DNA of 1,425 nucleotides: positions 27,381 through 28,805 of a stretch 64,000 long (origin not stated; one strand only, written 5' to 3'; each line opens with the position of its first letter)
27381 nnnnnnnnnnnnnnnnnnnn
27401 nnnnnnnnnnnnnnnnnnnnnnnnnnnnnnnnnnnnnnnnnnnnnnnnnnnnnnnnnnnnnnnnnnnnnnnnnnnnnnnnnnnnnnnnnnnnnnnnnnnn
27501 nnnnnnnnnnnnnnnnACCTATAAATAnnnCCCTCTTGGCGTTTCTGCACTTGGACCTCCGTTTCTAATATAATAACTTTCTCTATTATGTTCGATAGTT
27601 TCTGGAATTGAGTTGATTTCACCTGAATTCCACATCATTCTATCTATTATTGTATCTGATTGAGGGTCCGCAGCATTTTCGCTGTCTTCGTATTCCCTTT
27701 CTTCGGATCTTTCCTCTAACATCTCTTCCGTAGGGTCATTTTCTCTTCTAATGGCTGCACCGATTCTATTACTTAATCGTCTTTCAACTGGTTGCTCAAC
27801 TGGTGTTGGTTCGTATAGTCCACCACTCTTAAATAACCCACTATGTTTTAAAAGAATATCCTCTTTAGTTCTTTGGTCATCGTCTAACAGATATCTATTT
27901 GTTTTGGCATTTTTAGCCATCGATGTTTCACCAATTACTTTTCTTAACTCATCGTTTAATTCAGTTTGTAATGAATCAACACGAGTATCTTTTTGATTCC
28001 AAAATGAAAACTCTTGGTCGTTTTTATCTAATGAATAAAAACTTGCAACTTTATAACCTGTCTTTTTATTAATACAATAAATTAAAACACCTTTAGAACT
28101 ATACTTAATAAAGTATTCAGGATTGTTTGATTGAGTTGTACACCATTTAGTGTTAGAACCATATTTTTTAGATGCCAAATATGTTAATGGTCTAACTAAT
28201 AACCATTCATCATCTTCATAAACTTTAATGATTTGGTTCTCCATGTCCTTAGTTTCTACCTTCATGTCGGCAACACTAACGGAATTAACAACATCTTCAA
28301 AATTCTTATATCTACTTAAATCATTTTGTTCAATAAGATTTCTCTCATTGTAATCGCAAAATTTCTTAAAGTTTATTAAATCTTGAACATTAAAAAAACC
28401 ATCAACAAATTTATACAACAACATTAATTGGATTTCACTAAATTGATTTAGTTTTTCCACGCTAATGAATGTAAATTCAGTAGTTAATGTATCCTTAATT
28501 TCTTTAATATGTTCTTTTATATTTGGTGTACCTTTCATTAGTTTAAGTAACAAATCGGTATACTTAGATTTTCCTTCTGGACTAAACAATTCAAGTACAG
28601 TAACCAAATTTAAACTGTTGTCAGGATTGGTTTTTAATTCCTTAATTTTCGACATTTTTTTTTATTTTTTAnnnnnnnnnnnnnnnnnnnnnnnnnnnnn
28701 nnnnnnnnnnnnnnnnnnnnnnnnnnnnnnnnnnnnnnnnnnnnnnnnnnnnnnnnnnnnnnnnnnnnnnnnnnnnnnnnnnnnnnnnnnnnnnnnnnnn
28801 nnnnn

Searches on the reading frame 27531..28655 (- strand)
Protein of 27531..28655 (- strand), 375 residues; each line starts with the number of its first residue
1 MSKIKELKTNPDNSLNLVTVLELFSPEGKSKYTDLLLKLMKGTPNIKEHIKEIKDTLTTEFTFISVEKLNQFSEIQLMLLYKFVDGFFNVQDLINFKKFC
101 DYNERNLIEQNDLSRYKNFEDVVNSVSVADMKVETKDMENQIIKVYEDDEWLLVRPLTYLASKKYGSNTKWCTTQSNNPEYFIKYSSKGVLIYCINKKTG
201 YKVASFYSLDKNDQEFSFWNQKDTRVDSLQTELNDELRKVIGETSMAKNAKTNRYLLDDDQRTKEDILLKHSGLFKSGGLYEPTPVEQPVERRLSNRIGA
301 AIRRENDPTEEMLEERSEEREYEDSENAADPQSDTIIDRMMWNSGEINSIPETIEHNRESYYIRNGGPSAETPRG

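Call 38: search_protein_families(library=pfam, proteins=[window:27531-28655:-], max_evalue=0.001)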
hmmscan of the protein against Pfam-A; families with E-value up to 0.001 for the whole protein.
window:27531-28655:- (375 aa): 0 families

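Call 68: search_protein_families(library=phrogs, proteins=[window:27531-28655:-], max_evalue=0.00001)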
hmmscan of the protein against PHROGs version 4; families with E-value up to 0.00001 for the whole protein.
window:27531-28655:- (375 aa): 2 families
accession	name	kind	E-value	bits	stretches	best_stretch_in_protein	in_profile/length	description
phrog_17056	-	unknown function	4.2e-12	47.1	1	119-233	98-213/420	-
phrog_28193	-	unknown function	1.4e-08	35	1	133-234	97-199/681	-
